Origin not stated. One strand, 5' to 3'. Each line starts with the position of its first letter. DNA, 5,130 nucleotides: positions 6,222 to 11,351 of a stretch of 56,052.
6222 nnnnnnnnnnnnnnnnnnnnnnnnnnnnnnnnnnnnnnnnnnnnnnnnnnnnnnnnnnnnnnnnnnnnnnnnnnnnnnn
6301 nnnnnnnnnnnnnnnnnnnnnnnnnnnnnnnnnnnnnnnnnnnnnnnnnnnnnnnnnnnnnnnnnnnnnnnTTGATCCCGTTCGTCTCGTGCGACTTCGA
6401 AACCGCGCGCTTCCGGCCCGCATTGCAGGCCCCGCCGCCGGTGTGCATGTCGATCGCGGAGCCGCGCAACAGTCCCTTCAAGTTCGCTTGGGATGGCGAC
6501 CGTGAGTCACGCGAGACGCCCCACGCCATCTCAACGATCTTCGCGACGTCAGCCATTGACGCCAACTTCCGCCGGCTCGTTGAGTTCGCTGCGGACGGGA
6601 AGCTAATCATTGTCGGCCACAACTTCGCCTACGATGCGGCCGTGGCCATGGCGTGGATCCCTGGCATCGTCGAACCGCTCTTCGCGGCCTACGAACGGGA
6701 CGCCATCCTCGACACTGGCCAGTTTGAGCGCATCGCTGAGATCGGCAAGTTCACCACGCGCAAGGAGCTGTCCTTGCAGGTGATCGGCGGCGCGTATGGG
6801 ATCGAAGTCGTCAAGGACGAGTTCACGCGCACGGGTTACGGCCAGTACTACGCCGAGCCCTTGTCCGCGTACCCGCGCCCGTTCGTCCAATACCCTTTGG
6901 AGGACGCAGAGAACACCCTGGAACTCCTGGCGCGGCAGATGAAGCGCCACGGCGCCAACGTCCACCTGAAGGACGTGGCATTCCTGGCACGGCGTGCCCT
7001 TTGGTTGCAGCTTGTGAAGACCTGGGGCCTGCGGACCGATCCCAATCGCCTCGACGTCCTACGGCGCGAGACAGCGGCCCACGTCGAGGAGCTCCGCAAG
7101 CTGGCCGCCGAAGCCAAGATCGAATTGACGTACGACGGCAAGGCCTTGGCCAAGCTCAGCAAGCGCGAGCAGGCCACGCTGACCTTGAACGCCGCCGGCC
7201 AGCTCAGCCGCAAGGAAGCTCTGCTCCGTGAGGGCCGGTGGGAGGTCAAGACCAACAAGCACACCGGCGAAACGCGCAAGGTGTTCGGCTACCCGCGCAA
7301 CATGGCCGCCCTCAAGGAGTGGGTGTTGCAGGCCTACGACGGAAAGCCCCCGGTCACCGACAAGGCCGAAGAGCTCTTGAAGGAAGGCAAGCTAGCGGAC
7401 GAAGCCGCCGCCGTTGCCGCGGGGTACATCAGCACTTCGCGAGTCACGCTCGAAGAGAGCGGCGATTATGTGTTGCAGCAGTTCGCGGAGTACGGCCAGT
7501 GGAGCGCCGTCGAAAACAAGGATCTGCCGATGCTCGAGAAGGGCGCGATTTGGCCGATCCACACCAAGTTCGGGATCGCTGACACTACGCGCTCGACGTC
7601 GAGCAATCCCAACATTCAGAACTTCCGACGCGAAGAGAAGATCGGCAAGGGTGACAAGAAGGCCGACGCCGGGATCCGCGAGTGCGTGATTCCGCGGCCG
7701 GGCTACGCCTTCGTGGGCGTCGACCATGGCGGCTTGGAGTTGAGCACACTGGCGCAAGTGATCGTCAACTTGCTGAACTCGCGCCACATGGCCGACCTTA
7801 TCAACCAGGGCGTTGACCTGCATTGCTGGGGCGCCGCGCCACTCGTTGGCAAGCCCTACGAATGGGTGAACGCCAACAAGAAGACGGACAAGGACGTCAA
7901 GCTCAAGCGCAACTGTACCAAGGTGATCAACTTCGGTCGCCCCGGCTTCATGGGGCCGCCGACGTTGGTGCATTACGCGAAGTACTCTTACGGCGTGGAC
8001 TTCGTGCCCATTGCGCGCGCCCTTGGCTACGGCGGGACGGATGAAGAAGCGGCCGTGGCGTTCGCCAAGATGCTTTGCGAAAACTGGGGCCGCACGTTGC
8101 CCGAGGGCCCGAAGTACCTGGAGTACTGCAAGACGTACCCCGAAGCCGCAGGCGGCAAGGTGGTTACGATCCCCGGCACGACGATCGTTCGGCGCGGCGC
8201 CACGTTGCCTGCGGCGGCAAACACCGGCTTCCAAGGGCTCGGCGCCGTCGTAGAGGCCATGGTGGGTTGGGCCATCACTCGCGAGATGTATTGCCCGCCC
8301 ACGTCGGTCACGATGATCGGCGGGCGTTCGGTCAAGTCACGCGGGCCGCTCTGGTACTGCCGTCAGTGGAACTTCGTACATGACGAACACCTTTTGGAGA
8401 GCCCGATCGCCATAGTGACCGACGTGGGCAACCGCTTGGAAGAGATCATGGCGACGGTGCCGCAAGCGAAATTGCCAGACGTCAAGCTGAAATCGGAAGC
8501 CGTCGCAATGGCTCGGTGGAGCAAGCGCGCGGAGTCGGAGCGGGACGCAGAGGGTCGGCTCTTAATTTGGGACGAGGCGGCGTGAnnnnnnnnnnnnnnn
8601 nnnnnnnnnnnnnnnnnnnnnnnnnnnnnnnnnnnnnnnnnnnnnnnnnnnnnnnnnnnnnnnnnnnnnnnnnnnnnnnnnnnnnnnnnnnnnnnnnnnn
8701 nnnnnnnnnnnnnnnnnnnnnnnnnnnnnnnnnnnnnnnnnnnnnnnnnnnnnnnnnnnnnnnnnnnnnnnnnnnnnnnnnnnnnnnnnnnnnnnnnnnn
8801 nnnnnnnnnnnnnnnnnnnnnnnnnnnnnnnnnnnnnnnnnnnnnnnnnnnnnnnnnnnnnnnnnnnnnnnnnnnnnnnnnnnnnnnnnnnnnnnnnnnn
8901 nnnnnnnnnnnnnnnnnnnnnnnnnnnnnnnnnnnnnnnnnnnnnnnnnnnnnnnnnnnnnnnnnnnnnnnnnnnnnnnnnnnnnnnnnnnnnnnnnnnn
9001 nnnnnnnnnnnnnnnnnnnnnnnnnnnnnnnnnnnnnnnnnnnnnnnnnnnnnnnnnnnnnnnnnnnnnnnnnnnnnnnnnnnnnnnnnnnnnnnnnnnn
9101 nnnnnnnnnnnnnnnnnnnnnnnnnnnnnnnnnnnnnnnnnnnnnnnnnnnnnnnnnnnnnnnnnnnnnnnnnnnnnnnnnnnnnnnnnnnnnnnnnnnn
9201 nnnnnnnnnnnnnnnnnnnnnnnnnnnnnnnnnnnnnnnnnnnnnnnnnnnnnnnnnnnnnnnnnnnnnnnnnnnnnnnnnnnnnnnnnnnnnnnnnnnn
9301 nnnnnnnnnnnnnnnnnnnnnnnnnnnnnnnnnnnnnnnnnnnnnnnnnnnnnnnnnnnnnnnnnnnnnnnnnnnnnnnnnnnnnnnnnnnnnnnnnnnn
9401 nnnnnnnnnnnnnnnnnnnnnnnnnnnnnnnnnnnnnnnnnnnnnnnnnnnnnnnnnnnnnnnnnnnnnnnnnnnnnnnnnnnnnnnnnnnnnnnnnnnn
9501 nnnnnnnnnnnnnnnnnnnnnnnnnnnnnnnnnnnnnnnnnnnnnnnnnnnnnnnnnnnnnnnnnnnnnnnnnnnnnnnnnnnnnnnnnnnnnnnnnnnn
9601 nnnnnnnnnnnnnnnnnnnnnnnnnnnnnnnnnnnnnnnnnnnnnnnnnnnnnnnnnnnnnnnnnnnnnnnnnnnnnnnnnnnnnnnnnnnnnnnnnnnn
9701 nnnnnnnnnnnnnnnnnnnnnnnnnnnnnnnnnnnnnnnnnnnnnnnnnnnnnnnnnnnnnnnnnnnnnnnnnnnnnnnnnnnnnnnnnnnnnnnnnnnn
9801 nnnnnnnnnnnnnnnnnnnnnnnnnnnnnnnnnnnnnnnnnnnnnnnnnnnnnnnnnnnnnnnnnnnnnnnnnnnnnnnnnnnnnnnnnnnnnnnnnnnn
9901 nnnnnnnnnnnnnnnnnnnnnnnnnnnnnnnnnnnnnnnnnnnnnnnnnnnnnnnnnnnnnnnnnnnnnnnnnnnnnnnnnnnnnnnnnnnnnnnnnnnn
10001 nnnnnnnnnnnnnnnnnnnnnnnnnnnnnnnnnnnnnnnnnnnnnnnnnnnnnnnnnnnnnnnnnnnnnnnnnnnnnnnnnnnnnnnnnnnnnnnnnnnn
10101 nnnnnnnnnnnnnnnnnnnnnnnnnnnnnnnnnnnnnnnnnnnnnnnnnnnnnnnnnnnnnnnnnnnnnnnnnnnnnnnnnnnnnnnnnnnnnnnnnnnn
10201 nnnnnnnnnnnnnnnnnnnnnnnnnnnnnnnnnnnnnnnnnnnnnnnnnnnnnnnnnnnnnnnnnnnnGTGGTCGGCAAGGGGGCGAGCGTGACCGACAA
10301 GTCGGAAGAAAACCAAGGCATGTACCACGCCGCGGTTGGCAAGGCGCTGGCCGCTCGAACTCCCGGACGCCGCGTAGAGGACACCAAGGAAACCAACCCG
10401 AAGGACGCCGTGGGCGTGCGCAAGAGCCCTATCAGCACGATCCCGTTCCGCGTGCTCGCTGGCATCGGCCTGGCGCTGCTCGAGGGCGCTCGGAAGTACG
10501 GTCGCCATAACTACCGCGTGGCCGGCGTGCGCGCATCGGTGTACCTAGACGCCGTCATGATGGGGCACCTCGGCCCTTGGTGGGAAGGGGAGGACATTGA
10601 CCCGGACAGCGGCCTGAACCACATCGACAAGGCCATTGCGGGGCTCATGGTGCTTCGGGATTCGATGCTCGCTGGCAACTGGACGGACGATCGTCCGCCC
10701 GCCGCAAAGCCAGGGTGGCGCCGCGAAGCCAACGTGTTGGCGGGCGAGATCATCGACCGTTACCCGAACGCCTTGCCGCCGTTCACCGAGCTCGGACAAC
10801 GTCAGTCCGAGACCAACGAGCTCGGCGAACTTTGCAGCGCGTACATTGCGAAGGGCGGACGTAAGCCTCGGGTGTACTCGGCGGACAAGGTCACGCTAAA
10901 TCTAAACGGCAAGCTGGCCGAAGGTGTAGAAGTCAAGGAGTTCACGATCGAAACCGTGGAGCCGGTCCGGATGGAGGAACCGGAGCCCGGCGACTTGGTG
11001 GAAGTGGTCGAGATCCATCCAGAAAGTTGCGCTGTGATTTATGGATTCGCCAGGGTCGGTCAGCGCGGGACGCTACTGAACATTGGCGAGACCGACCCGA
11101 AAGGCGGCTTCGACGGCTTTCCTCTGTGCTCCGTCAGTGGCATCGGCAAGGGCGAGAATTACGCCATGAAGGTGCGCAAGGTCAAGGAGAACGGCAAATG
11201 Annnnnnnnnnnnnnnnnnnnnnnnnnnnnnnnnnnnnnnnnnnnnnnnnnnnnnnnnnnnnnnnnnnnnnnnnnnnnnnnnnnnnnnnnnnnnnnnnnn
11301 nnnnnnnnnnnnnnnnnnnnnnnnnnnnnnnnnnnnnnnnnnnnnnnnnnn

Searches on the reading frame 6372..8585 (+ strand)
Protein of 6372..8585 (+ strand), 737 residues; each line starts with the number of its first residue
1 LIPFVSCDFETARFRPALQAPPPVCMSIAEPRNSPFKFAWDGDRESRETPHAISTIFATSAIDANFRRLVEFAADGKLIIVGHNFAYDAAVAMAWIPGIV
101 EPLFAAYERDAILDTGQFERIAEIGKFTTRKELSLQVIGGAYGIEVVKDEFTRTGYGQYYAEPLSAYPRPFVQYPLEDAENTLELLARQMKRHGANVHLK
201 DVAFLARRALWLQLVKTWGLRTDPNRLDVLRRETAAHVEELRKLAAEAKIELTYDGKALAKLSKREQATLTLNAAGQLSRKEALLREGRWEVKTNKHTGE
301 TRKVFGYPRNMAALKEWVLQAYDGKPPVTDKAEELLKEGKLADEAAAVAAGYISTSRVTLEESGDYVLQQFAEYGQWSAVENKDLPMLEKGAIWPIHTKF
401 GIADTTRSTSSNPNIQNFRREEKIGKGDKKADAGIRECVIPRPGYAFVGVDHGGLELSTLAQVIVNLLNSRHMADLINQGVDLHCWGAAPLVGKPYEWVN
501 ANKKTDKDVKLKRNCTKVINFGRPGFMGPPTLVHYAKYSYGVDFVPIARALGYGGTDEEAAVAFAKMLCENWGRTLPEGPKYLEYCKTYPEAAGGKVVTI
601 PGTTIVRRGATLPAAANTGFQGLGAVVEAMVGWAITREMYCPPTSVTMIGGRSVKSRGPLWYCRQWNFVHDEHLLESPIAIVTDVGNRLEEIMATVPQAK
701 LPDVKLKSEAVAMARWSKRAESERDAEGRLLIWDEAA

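Call 11: search_protein_families(library=pfam, proteins=[window:6372-8585:+])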
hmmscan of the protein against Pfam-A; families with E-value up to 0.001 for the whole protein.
window:6372-8585:+ (737 aa): 1 family
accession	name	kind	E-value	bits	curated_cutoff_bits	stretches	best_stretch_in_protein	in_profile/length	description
PF00476.26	DNA_pol_A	-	9.7e-14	51.5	34.3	1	346-522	52-216/381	DNA polymerase family A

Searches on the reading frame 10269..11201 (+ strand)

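Call 66: search_protein_families(library=phrogs, proteins=[window:10269-11201:+], max_evalue=0.001)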
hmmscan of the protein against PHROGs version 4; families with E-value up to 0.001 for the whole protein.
window:10269-11201:+ (310 aa): 6 families
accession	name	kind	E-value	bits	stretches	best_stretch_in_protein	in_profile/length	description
phrog_2252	-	lysis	5.9e-60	204.4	1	33-185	93-245/285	endolysin; inhibits RNA polymerase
phrog_801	-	DNA, RNA and nucleotide metabolism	1.5e-13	52.2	1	39-146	94-200/476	dATP / dGTP pyrophosphohydrolase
phrog_11257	-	unknown function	2.9e-08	35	1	56-145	24-111/200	-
phrog_5332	-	unknown function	2.5e-07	31.4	1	48-120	118-188/215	-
phrog_37590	-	unknown function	2e-05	24.9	1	61-142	61-152/341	-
phrog_19680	-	unknown function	4.2e-05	24.7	1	63-129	111-176/188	-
